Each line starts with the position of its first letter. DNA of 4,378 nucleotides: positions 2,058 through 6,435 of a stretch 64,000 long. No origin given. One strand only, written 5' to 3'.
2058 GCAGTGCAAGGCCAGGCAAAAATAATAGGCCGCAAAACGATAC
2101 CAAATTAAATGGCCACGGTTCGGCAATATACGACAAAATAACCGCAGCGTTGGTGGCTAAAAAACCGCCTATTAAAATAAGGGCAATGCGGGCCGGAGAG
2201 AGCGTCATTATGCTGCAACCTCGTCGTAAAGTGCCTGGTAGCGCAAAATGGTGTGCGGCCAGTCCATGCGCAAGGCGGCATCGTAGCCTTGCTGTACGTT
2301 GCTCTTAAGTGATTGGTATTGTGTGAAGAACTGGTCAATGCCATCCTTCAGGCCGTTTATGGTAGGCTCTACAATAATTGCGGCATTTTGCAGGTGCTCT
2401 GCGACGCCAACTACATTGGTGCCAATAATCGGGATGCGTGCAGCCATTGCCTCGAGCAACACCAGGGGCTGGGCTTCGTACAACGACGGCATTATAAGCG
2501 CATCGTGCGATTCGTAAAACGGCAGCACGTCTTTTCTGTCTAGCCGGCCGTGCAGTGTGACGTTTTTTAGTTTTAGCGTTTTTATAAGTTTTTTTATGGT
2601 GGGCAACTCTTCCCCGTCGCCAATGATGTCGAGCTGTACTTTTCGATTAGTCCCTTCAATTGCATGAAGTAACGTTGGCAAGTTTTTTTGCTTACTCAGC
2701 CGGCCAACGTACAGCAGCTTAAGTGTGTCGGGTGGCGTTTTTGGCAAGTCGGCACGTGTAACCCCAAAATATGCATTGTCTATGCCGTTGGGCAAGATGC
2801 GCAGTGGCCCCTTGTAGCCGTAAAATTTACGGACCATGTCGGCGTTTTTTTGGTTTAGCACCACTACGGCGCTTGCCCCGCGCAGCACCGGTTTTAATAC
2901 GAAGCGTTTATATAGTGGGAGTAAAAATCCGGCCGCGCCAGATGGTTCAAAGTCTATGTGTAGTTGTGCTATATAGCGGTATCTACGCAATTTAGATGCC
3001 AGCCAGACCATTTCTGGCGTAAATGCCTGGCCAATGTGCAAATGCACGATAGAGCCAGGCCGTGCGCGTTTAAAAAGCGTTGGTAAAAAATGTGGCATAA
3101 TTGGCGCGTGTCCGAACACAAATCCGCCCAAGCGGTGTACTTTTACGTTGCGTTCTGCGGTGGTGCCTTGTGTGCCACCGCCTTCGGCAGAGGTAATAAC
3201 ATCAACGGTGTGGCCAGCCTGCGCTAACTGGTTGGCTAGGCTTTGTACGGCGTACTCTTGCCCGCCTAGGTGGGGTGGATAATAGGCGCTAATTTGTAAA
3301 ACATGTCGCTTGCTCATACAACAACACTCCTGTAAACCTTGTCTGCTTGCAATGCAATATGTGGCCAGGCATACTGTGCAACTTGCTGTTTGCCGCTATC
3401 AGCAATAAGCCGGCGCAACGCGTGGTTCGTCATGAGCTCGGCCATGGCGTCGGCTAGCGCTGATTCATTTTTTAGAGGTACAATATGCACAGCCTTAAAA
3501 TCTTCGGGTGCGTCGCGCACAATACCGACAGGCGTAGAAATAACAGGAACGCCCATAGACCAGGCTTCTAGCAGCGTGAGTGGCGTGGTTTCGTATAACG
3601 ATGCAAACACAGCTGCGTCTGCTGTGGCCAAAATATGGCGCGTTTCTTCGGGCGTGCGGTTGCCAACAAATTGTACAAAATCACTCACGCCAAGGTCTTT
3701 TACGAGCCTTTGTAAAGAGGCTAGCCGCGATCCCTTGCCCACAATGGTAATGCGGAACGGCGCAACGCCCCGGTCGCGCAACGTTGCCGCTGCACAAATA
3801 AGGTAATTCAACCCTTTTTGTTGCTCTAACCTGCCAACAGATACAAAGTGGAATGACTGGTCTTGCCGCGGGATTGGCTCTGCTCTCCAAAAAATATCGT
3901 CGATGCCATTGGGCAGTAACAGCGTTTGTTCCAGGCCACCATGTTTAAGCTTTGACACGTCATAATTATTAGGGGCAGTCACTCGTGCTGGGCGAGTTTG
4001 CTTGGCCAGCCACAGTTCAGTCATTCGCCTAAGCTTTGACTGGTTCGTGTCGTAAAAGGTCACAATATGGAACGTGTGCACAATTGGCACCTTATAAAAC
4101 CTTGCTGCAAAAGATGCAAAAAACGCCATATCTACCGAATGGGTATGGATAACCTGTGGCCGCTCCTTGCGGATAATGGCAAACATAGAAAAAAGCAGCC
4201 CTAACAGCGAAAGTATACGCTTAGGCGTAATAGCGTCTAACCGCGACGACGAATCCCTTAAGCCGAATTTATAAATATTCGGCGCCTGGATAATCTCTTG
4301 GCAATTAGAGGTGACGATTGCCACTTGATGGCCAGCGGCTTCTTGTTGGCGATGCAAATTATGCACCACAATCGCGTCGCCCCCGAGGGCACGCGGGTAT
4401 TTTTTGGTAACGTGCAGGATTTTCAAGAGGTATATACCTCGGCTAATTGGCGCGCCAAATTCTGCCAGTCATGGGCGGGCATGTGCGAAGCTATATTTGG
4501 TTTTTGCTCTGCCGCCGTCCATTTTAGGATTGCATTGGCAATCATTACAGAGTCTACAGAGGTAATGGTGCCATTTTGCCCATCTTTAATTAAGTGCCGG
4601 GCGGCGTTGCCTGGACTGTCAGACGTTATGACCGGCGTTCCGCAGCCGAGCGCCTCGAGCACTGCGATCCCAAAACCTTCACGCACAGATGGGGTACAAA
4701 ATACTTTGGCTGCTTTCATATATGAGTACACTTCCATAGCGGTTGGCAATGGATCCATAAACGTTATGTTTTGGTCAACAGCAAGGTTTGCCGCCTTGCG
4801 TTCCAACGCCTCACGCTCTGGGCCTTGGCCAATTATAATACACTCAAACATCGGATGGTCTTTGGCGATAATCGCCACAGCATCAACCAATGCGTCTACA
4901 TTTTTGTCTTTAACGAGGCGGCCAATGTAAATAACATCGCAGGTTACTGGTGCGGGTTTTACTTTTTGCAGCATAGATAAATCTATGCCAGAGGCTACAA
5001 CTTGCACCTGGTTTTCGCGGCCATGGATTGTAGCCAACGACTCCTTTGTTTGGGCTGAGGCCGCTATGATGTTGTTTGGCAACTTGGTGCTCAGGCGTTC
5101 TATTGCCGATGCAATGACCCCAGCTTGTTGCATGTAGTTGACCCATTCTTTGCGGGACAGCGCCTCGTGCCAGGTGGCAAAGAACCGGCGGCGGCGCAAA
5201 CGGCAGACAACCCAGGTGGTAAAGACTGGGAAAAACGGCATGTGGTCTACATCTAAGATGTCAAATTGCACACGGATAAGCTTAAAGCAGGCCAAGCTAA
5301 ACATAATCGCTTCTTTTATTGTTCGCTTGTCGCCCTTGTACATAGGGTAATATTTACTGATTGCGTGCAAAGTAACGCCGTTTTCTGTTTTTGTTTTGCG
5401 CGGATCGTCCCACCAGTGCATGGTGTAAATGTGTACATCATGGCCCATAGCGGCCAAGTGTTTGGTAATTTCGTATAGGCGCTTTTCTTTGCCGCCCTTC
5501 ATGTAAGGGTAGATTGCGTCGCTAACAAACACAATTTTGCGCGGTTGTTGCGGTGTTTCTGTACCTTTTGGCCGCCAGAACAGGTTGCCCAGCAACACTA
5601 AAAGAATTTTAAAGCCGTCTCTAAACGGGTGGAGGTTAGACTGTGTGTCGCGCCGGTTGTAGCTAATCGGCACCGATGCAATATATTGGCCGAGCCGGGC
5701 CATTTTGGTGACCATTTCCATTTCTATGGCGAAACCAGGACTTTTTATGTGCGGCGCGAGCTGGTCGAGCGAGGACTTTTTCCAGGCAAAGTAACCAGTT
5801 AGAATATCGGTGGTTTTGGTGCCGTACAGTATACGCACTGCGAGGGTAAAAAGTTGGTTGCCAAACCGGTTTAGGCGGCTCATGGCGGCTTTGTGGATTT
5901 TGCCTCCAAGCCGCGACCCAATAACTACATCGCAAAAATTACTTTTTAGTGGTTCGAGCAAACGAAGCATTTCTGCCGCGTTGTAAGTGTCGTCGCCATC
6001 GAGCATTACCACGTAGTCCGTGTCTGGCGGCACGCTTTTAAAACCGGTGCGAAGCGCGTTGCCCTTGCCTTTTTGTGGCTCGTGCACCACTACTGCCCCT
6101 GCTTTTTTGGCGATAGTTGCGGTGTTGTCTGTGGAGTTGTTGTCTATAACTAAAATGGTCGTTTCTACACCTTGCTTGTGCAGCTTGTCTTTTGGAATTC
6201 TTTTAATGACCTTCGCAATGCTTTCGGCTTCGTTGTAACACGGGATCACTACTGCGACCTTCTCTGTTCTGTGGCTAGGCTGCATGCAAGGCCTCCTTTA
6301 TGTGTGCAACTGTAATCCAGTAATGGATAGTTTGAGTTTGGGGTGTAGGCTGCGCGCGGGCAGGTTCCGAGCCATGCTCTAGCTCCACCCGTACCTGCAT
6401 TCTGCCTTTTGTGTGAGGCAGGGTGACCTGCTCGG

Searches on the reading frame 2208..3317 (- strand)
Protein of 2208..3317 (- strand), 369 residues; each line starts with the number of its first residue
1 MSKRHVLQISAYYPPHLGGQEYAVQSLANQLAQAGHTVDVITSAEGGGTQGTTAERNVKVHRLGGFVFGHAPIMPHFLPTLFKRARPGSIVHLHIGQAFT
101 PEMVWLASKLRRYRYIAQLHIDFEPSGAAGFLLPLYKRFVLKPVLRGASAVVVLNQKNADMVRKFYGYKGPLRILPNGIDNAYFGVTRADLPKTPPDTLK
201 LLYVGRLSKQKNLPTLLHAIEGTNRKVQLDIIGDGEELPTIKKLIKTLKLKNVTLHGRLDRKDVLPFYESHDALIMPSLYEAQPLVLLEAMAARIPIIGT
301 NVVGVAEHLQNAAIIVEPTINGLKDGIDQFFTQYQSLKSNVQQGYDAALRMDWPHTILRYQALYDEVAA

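Call 21: search_protein_families(library=pfam, proteins=[window:2208-3317:-], max_evalue=0.001)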
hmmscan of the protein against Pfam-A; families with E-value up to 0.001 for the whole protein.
window:2208-3317:- (369 aa): 5 families
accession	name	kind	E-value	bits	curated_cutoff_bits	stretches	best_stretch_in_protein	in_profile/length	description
PF00534.26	Glycos_transf_1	-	7.2e-30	104.2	26.4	1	195-339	12-164/172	Glycosyl transferases group 1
PF13692.12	Glyco_trans_1_4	-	2.6e-26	93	27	1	200-329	3-138/142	Glycosyl transferases group 1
PF13439.12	Glyco_transf_4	-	5e-21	75.9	28.5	1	18-180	2-167/170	Glycosyltransferase Family 4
PF13579.12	Glyco_trans_4_4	-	1.2e-16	61.9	29.7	1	18-178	1-158/158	Glycosyl transferase 4-like domain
PF20706.3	GT4-conflict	-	3.7e-08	33.2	26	1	188-312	185-323/385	Family 4 Glycosyltransferase in conflict systems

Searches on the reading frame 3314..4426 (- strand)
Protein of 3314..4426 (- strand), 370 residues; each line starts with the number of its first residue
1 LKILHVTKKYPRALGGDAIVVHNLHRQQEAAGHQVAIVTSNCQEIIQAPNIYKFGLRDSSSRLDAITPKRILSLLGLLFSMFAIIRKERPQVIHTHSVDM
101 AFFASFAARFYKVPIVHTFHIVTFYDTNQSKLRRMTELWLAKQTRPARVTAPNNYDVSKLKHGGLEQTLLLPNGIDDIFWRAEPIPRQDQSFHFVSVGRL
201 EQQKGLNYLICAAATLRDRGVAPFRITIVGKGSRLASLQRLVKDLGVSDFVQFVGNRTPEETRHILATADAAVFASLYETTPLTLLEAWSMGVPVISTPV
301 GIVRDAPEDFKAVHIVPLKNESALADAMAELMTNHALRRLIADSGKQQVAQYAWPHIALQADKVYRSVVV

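Call 21: search_protein_families(library=pfam, proteins=[window:3314-4426:-], max_evalue=0.001)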
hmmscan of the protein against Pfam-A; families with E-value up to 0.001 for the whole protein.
window:3314-4426:- (370 aa): 7 families
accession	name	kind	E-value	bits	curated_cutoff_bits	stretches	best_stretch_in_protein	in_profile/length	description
PF00534.26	Glycos_transf_1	-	1.5e-30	106.4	26.4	1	187-347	11-171/172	Glycosyl transferases group 1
PF13692.12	Glyco_trans_1_4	-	4e-29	102.1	27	1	193-334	3-142/142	Glycosyl transferases group 1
PF13439.12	Glyco_transf_4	-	7.7e-21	75.3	28.5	1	15-176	2-167/170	Glycosyltransferase Family 4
PF13579.12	Glyco_trans_4_4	-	4e-13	50.5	29.7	1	15-160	1-142/158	Glycosyl transferase 4-like domain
PF13477.12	Glyco_trans_4_2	-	1.7e-09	38.4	23.4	1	24-142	16-131/139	Glycosyl transferase 4-like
PF20706.3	GT4-conflict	-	5.5e-08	32.6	26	1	168-358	174-382/385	Family 4 Glycosyltransferase in conflict systems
PF13524.12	Glyco_trans_1_2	-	2e-05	25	25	1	225-356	16-137/144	Glycosyl transferase-like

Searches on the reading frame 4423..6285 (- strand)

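Call 21: search_protein_families(library=pfam, proteins=[window:4423-6285:-], max_evalue=0.001)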
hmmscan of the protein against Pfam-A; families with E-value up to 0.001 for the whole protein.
window:4423-6285:- (620 aa): 8 families
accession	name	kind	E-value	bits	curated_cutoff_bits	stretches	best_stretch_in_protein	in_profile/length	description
PF00534.26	Glycos_transf_1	-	2.2e-33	115.6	26.4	1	451-596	18-162/172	Glycosyl transferases group 1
PF13692.12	Glyco_trans_1_4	-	2e-30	106.4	27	1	450-588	3-138/142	Glycosyl transferases group 1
PF00535.33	Glycos_transf_2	-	6.7e-24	85.1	23.3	1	12-174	2-165/168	Glycosyl transferase family 2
PF13439.12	Glyco_transf_4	-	1.2e-16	61.6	28.5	1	264-437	2-169/170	Glycosyltransferase Family 4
PF20706.3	GT4-conflict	-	4.5e-16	59.3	26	1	421-561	168-317/385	Family 4 Glycosyltransferase in conflict systems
PF13579.12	Glyco_trans_4_4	-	5.6e-08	33.7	29.7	1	264-432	1-157/158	Glycosyl transferase 4-like domain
PF13641.12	Glyco_tranf_2_3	-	8.5e-07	29.7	27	1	10-101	3-99/230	Glycosyltransferase like family 2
PF12804.13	NTP_transf_3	-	0.00063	20.4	27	0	33-135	32-133/160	MobA-like NTP transferase domain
